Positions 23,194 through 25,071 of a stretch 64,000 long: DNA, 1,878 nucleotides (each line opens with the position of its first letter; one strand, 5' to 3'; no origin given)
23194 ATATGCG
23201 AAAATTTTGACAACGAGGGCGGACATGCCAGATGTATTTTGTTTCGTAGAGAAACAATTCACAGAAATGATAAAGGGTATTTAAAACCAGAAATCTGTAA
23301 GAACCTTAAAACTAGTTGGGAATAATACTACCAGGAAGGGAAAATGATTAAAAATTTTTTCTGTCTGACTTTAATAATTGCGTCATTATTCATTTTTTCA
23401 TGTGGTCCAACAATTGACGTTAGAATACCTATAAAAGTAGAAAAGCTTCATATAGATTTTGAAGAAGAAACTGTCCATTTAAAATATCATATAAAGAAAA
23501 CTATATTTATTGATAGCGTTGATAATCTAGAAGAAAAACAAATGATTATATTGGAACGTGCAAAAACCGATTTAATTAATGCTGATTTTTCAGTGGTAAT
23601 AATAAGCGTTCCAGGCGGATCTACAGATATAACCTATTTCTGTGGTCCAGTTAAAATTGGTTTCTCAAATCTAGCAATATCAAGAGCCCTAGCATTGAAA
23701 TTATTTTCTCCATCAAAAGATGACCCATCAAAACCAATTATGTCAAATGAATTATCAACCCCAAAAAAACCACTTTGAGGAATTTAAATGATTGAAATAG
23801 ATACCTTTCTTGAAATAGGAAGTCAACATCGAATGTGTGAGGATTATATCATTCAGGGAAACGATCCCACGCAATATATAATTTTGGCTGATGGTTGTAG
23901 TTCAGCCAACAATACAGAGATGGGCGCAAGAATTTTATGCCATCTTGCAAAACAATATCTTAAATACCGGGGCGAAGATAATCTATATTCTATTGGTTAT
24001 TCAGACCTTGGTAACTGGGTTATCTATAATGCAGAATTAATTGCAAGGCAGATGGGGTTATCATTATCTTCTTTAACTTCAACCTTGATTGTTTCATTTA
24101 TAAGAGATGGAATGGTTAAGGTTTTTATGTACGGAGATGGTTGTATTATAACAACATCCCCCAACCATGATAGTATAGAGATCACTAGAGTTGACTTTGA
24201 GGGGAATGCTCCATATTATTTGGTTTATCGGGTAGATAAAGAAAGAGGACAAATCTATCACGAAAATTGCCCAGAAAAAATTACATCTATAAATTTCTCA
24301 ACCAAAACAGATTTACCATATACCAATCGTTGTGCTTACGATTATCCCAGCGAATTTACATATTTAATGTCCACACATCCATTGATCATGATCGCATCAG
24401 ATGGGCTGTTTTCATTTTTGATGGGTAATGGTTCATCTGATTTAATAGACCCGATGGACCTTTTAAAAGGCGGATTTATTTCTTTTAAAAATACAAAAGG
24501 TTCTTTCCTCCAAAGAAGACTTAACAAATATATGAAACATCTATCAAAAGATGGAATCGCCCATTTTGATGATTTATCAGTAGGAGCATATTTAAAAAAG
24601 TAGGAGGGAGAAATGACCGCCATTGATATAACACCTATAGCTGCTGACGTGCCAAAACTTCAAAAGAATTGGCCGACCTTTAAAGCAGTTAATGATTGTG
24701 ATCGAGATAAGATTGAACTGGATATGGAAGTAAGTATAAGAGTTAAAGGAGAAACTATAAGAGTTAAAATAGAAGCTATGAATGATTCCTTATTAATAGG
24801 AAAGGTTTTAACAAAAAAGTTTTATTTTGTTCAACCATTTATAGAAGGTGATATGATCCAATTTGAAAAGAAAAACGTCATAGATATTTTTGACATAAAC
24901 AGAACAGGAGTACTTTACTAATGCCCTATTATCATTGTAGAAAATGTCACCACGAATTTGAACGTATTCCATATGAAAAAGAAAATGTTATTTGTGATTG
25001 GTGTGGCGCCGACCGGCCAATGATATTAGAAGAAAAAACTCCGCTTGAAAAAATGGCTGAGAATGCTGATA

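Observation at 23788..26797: Adjacent PP2C-like phosphatase and atypical Ser/Thr-kinase-like protein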

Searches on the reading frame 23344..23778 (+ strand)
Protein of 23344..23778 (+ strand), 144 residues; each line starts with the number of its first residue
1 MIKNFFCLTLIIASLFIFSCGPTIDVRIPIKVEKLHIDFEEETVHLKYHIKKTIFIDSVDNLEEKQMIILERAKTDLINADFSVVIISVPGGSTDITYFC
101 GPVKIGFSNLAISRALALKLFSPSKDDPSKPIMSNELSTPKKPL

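Call 3: search_protein_families(library=pfam, proteins=[window:23344-23778:+], max_evalue=1)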
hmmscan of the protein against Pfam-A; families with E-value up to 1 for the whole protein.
window:23344-23778:+ (144 aa): 0 families

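Call 4: search_protein_families(library=phrogs, proteins=[window:23344-23778:+], max_evalue=0.01)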
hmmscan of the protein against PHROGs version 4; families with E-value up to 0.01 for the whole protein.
window:23344-23778:+ (144 aa): 0 families

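Call 5: search_protein_families(library=padloc, proteins=[window:23344-23778:+], max_evalue=1)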
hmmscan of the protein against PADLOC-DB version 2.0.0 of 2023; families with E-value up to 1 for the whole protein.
window:23344-23778:+ (144 aa): 0 families

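Call 6: search_protein_families(library=ncbifam, proteins=[window:23344-23778:+], max_evalue=1)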
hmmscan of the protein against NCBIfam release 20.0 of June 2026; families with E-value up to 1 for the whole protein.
window:23344-23778:+ (144 aa): 2 families
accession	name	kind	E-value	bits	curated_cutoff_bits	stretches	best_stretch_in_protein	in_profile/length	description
TIGR02981.1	phageshock_pspE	exception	0.064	13.6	126.3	1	3-39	2-37/101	thiosulfate sulfurtransferase PspE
NF007627.0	PRK10287.1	equivalog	0.086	13.1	102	1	3-40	4-40/104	thiosulfate sulfurtransferase PspE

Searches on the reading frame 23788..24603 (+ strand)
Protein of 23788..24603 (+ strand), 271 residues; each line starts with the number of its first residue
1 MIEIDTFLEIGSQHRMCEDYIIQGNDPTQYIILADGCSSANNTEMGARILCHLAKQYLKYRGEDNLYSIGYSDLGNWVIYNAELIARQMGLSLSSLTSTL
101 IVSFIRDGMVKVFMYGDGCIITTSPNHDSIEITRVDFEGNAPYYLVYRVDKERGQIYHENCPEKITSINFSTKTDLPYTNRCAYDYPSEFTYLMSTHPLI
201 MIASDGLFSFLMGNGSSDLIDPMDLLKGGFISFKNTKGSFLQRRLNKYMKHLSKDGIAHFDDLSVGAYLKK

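Call 3: search_protein_families(library=pfam, proteins=[window:23788-24603:+], max_evalue=1)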
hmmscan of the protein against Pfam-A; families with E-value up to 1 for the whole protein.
window:23788-24603:+ (271 aa): 2 families
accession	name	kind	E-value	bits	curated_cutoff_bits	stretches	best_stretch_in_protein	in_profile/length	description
PF13672.11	PP2C_2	-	2.4e-11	44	24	1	15-129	10-127/209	Protein phosphatase 2C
PF03705.20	CheR_N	-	0.017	15.2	27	1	231-256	16-41/53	CheR methyltransferase, all-alpha domain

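Call 4: search_protein_families(library=phrogs, proteins=[window:23788-24603:+], max_evalue=0.01)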
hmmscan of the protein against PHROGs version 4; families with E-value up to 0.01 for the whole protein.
window:23788-24603:+ (271 aa): 0 families

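Call 5: search_protein_families(library=padloc, proteins=[window:23788-24603:+], max_evalue=1)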
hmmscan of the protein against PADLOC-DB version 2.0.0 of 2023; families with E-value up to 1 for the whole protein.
window:23788-24603:+ (271 aa): 0 families

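Call 6: search_protein_families(library=ncbifam, proteins=[window:23788-24603:+], max_evalue=1)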
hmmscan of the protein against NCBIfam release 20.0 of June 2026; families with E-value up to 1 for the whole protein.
window:23788-24603:+ (271 aa): 1 family
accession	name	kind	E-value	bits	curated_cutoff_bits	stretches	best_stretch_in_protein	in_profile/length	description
NF033484.1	Stp1_PP2C_phos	equivalog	0.0016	18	230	1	9-124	3-118/232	Stp1/IreP family PP2C-type Ser/Thr phosphatase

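Call 16: find_homologous_proteins(query=window:23788-24603:+, max_evalue=0.001)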
Query window:23788-24603:+ (271 aa): 292 proteins with E <= 0.001 among 574 candidates; the best 120 are listed.
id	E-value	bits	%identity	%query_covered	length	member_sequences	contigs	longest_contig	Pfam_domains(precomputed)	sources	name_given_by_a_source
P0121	6.4e-182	621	100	100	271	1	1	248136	PF13672.12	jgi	jgi:hypothetical protein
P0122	4.3e-154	529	85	100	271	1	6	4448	PF13672.12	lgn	-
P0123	8.2e-141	486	77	100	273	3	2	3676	PF13672.12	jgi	jgi:hypothetical protein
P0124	1.1e-85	305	56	100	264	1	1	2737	PF13672.12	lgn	-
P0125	5.4e-85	303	52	100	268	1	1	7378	PF13672.12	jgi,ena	-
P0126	7.6e-84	299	54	100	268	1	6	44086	PF13672.12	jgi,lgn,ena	-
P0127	1.2e-82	295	51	99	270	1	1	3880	PF13672.12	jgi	jgi:hypothetical protein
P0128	1.5e-82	295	52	99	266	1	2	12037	PF13672.12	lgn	-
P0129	1.9e-82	295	53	99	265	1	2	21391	PF13672.12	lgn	-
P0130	4.9e-82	293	54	99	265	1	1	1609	PF13672.12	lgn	-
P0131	1.3e-81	292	50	100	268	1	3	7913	PF13672.12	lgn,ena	-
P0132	1.4e-81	292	52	99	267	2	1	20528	PF13672.12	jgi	-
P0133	5.6e-81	290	51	100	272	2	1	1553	PF13672.12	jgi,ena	-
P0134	1.8e-80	288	51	100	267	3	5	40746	PF13672.12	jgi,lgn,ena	-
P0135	2.7e-80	287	52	99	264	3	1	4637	PF13672.12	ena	-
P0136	2.8e-80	287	51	100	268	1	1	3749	PF13672.12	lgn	-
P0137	3.0e-80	287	51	100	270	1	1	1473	PF13672.12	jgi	jgi:hypothetical protein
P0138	3.3e-80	287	51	99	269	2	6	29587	PF13672.12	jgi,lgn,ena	-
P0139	3.8e-80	287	51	99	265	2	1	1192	PF13672.12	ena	-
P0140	4.0e-80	287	50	100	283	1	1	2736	PF13672.12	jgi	jgi:hypothetical protein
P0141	5.8e-80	286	52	99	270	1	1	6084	PF13672.12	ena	-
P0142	6.3e-80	286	53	100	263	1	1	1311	PF13672.12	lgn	-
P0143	1.5e-79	285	52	99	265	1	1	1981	PF13672.12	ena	-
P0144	1.8e-79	285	51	99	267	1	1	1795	PF13672.12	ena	-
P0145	2.2e-79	285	51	99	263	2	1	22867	PF13672.12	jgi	-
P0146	8.5e-79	283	51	99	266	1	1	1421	PF13672.12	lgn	-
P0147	8.6e-79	283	49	99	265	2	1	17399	PF13672.12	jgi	-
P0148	9.0e-79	282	50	100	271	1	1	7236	PF13672.12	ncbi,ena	-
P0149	9.9e-79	282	51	100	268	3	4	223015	PF13672.12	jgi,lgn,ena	-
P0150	1.2e-78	282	51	99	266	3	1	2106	PF13672.12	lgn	-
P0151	2.0e-78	281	52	100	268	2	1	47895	PF13672.12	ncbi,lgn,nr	ncbi:MAG: protein phosphatase 2C domain-containing protein [Vallitaleaceae bacterium]|nr:protein pho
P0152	2.7e-78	281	51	99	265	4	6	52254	PF13672.12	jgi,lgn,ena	-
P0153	3.2e-78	281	51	99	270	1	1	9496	PF13672.12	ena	-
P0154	3.4e-78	281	51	100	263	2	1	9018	PF13672.12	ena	-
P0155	4.0e-78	280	51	100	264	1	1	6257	PF13672.12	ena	-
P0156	4.7e-78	280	51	98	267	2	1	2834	PF13672.12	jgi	-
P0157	8.0e-78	279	51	98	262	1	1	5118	PF13672.12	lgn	-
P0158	9.6e-78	279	52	99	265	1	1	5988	PF13672.12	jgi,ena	-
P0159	1.1e-77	279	48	99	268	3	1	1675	PF13672.12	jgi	jgi:hypothetical protein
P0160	1.5e-77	278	51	99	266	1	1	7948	PF13672.12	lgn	-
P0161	2.3e-77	278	52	99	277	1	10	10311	PF13672.12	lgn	-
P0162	4.7e-77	277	50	100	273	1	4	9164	PF13672.12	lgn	-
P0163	7.4e-77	276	50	99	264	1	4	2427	PF13672.12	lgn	-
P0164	7.5e-77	276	51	99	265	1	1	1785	PF13672.12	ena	-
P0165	1.2e-76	276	49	100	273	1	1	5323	PF13672.12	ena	-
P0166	2.3e-76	275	49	98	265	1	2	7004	PF13672.12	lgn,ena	-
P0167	2.3e-76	275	49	99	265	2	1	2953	PF13672.12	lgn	-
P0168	3.1e-76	274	50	99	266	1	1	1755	PF13672.12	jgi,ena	-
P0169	4.2e-76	274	48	99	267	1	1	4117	PF13672.12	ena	-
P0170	4.2e-76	274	48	100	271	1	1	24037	PF13672.12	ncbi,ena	-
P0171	4.4e-76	274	50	99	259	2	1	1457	PF13672.12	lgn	-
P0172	4.6e-76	274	50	100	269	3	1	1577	PF13672.12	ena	-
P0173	6.1e-76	273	49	100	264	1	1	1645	PF13672.12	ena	-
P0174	6.6e-76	273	51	99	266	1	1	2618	PF13672.12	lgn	-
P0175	8.3e-76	273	50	100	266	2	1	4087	PF13672.12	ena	-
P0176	8.6e-76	273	50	100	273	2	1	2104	PF13672.12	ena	-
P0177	9.3e-76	273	51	99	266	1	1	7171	PF13672.12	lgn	-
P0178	1.4e-75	272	49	98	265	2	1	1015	PF13672.12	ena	-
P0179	1.7e-75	272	49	100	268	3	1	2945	PF13672.12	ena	-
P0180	3.7e-75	271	51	100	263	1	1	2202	PF13672.12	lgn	-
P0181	6.0e-75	270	48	98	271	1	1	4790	PF13672.12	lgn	-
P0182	6.2e-75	270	49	99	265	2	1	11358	PF13672.12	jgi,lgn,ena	-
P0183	8.1e-75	270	49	99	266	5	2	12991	PF13672.12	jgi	jgi:serine/threonine protein phosphatase PrpC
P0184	8.3e-75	269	49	99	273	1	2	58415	PF13672.12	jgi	-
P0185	1.1e-74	269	48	100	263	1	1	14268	PF13672.12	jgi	-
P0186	1.2e-74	269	49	99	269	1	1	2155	PF13672.12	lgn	-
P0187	1.6e-74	269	47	99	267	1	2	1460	PF13672.12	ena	-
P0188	2.2e-74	268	48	100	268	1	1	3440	PF13672.12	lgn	-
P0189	5.0e-74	267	47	98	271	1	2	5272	PF13672.12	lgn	-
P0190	7.1e-74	266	50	99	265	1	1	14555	PF13672.12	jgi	jgi:hypothetical protein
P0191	8.8e-74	266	49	100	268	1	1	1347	PF13672.12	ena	-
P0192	8.9e-74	266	48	99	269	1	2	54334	PF13672.12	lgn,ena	-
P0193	9.3e-74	266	48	98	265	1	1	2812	PF13672.12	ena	-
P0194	2.3e-73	265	47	100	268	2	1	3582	PF13672.12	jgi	-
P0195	2.4e-73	265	50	100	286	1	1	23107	PF13672.12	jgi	jgi:serine/threonine protein phosphatase PrpC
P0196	2.6e-73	265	49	99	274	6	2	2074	PF13672.12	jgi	jgi:serine/threonine protein phosphatase PrpC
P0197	3.2e-73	264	50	100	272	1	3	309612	PF13672.12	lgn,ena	-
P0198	3.6e-73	264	50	99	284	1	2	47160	PF13672.12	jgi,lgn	jgi:hypothetical protein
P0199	5.2e-73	264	47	99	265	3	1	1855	PF13672.12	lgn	-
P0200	5.8e-73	263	49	98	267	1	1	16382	PF13672.12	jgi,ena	-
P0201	1.0e-72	263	46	100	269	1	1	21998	PF13672.12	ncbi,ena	-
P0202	6.0e-72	260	48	99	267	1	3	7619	PF13672.12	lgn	-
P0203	1.5e-71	259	49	99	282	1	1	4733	PF13672.12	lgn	-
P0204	1.9e-71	259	49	99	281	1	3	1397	PF13672.12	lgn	-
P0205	2.0e-71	258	46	99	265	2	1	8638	PF13672.12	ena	-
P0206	2.0e-71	258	48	99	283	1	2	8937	PF13672.12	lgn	-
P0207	3.8e-71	257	47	99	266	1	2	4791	PF13672.12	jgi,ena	-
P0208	4.5e-71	257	49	99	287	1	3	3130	PF13672.12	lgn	-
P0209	5.4e-71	257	48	99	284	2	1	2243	PF13672.12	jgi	jgi:hypothetical protein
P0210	5.7e-71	257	47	100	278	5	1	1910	PF13672.12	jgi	jgi:hypothetical protein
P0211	7.3e-71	257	47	100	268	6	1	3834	PF13672.12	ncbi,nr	ncbi:protein phosphatase 2C domain-containing protein [Candidatus Pacearchaeota archaeon]|nr:protein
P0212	7.5e-71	257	49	100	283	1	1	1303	PF13672.12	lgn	-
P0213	9.0e-71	256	49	98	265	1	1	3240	PF13672.12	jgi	jgi:serine/threonine protein phosphatase PrpC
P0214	1.1e-70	256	47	100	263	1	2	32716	PF13672.12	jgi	-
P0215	1.3e-70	256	46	100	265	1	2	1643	PF13672.12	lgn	-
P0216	1.5e-70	256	47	99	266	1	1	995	PF13672.12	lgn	-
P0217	1.7e-70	255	45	99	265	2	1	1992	PF13672.12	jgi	-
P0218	3.0e-70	255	45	99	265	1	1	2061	PF13672.12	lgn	-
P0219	3.2e-70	254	47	99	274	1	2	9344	PF13672.12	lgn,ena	-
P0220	4.4e-70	254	47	99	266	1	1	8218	PF13672.12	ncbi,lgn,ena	-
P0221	7.4e-70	253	44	99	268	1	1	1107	PF13672.12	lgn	-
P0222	8.3e-70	253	46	99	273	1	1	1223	PF13672.12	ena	-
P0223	1.9e-69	252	47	99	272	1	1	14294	PF13672.12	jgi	-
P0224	2.1e-69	252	45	99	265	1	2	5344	PF13672.12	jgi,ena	jgi:hypothetical protein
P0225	3.4e-69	251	45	100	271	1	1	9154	PF13672.12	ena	-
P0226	4.8e-69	251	47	99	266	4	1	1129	PF13672.12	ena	-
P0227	5.7e-69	250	46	99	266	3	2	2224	PF13672.12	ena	-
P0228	7.9e-69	250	46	99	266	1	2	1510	PF13672.12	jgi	jgi:serine/threonine protein phosphatase PrpC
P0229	9.0e-69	250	46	99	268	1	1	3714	PF13672.12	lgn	-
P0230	1.2e-68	249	46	100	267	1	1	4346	PF13672.12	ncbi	-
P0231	1.8e-68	249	47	99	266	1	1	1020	PF13672.12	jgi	jgi:hypothetical protein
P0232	2.3e-68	248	46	100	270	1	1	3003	PF13672.12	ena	-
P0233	3.1e-68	248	45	100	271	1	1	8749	PF13672.12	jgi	jgi:serine/threonine protein phosphatase PrpC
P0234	3.6e-68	248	47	99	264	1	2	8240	PF13672.12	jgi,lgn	jgi:hypothetical protein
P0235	3.8e-68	248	47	99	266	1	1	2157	PF13672.12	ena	-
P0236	3.9e-68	248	44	99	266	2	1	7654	PF13672.12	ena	-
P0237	1.1e-67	246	44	99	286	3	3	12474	PF13672.12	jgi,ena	-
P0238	1.9e-67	245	44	99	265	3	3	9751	PF13672.12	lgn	-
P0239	6.0e-67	244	46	100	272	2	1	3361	PF13672.12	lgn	-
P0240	7.1e-67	243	45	99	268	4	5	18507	PF13672.12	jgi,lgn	jgi:serine/threonine protein phosphatase PrpC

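Call 27: search_solved_structures(query=A3, max_evalue=0.01, show_alignments=2)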
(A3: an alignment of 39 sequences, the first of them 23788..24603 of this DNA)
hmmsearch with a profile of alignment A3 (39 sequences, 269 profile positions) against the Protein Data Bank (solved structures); distinct sequences matched with E-value up to 0.01: 0.

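Call 58: search_solved_structures(query=A3, max_evalue=10, show_alignments=2)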
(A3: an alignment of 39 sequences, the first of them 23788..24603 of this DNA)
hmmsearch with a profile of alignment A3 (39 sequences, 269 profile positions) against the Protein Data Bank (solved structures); distinct sequences matched with E-value up to 10: 5.
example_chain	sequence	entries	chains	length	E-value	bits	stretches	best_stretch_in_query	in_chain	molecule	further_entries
6g6o_A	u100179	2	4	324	0.09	15.4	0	98-138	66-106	Ika8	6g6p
5d2u_A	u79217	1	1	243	0.5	12.9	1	18-67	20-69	Protein serin-threonin phosphatase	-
2pk0_A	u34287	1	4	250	0.87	12.1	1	2-49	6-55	Serine/threonine protein phosphatase Stp1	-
5iti_A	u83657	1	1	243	1.7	11.2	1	18-67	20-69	Protein serin-threonin phosphatase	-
2j82_A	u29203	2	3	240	1.7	11.2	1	18-67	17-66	PROTEIN SERINE-THREONINE PHOSPHATASE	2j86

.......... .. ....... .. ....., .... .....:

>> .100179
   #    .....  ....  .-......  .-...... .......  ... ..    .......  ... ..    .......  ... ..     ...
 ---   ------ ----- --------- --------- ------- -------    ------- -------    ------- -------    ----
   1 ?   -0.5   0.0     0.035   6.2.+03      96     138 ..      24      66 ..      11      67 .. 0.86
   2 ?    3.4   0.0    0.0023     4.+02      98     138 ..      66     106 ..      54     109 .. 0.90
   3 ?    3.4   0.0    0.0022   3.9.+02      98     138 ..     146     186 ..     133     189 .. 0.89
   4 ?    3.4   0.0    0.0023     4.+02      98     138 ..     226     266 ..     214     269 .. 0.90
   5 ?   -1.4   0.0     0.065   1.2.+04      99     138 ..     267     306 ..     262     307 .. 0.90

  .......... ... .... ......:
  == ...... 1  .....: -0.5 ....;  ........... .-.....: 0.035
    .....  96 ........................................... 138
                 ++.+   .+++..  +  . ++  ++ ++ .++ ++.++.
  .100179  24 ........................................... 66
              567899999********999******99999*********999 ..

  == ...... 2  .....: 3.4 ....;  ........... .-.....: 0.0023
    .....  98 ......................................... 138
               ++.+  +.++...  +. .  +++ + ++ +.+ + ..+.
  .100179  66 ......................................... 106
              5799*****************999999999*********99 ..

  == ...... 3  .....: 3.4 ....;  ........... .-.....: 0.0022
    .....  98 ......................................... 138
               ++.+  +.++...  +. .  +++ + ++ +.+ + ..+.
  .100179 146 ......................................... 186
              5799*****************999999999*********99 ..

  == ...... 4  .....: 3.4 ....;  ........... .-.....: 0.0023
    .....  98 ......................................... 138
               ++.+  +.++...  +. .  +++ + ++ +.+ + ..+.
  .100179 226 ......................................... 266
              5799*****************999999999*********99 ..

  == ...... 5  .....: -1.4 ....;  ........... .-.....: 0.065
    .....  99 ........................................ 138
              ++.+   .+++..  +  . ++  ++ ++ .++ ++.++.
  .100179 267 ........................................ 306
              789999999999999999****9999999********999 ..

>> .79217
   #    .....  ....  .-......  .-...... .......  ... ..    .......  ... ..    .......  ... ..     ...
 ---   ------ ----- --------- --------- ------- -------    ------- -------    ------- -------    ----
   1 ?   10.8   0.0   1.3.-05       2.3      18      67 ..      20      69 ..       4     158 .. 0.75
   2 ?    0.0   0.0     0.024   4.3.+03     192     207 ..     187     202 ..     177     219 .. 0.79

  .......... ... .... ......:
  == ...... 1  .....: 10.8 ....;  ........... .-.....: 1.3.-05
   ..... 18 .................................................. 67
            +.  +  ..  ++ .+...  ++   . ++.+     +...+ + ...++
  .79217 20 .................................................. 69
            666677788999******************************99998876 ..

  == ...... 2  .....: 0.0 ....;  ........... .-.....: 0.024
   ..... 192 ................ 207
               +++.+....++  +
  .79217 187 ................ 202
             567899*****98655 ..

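Call 64: predict_structure(alignment_id=A4)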
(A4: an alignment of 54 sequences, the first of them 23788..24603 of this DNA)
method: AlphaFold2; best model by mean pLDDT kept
length: 271 residues; sequences in the alignment: 54
mean_pLDDT: 91.9   pTM: 0.91
mean pLDDT of the five models: 91.9, 90.9, 89.4, 87.4, 87.2
residues with pLDDT >= 90: 198; 70-90: 70; 50-70: 3; < 50: 0
segments of 3 or more residues with pLDDT < 50: none
pLDDT, mean of each block of 10 residues (from residue 1): 88 80 96 92 95 97 85 98 98 96 95 98 92 95 95 95 96 84 96 96 94 78 89 83 91 88 93 81
secondary structure, 60 per line:
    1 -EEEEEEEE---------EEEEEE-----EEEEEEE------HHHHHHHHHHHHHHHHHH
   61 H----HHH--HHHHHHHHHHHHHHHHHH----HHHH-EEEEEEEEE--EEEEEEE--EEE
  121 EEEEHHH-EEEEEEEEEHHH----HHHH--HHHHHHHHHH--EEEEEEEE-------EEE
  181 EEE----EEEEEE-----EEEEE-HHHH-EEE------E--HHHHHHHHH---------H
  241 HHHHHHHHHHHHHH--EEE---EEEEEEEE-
elements in order: E2-9 E19-24 E30-36 H43-61 H71-88 H93-96 E98-106 E109-115 E118-124 E129-137 H145-148 H151-160 E163-170 E178-183 E188-193 E199-203 H205-208 E210-212 H222-230 H240-254 E257-259 E263-270

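Call 68: fold_search(model_id=the predicted structure, library=pdb)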
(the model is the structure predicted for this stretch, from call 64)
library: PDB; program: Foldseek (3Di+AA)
matches with E <= 10: 626; with E <= 0.001: 126
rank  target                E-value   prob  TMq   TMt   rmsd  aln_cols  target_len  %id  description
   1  6ihw                  6.5e-09  1.00  0.55  0.60   9.5       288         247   13  Crystal structure of bacterial serine phosphatase bearing R161K mutation (released 2019-08-07)
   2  6iht_A                8.2e-09  1.00  0.55  0.60   9.0       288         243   14  Crystal structure of bacterial serine phosphatase bound with phosphorylated peptide (released 2019-08-07)
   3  6ihl                  1.0e-08  1.00  0.52  0.57  10.2       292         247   14  Crystal structure of bacterial serine phosphatase (released 2019-08-07)
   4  6ihr                  1.5e-08  1.00  0.53  0.55  10.6       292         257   13  Crystal structure of bacterial serine phosphatase with His tag (released 2019-08-07)
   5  6ihs                  1.6e-08  1.00  0.54  0.57  10.3       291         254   14  Crystal structure of bacterial serine phosphatase with His-tag mutation (released 2019-08-07)
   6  6jkv_B                1.8e-08  1.00  0.49  0.58   9.6       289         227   12  PppA, a key regulatory component of T6SS in Pseudomonas aeruginosa (released 2019-06-26)
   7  5f1m                  2.2e-08  1.00  0.54  0.57   9.7       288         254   14  Crystal structure of Serine/threonine phosphatase Stp1 from Staphylococcus aureus (released 2016-08-24)
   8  1txo_B                2.4e-08  1.00  0.48  0.53  10.5       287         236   13  Crystal structure of the Mycobacterium tuberculosis serine/threonine phosphatase PstP/Ppp at 1.95 A. (released 2004-11-23)
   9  6ihv                  3.0e-08  1.00  0.52  0.62   8.1       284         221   13  Crystal structure of bacterial serine phosphatase bearing R161E mutation (released 2019-08-07)
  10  4yzh_A                3.0e-08  1.00  0.57  0.54  10.4       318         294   12  Structure of the Arabidopsis TAP38/PPH1 in complex with pLhcb1 phosphopeptide substrate (released 2015-04-29)
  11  2i44_A                4.0e-08  1.00  0.52  0.46  12.4       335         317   13  Crystal structure of serine-threonine phosphatase 2C from Toxoplasma gondii (released 2006-08-29)
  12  1txo_A                4.5e-08  1.00  0.52  0.59   9.5       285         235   14  Crystal structure of the Mycobacterium tuberculosis serine/threonine phosphatase PstP/Ppp at 1.95 A. (released 2004-11-23)
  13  2cm1                  5.1e-08  1.00  0.45  0.51  12.6       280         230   12  Crystal structure of the catalytic domain of serine threonine protein phosphatase PstP in complex with 2 Manganese ions. (released 2007-06-12)
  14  4jnd                  5.4e-08  1.00  0.52  0.37   8.6       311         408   13  Structure of a C.elegans sex determining protein (released 2013-06-19)
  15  2i44_B                6.1e-08  1.00  0.52  0.45   9.6       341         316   14  Crystal structure of serine-threonine phosphatase 2C from Toxoplasma gondii (released 2006-08-29)
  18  6jkv_A                9.2e-08  1.00  0.52  0.60   9.7       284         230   12  PppA, a key regulatory component of T6SS in Pseudomonas aeruginosa (released 2019-06-26)
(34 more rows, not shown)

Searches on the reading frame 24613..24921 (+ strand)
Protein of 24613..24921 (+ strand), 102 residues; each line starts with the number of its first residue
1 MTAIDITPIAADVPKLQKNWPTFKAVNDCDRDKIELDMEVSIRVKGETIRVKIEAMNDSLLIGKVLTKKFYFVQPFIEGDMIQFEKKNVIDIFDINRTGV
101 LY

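Call 3: search_protein_families(library=pfam, proteins=[window:24613-24921:+], max_evalue=1)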
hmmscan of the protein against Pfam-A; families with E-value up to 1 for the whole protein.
window:24613-24921:+ (102 aa): 1 family
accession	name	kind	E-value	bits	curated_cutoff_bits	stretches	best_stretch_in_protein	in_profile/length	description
PF13037.11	DUF3898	-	0.012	16.2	25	1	16-87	2-70/90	Domain of unknown function (DUF3898)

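Call 4: search_protein_families(library=phrogs, proteins=[window:24613-24921:+], max_evalue=0.01)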
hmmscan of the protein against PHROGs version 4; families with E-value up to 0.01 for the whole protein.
window:24613-24921:+ (102 aa): 0 families

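Call 5: search_protein_families(library=padloc, proteins=[window:24613-24921:+], max_evalue=1)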
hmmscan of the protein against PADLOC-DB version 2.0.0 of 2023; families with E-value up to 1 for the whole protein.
window:24613-24921:+ (102 aa): 0 families

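Call 6: search_protein_families(library=ncbifam, proteins=[window:24613-24921:+], max_evalue=1)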
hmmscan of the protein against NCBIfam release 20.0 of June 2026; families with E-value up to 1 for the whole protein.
window:24613-24921:+ (102 aa): 0 families
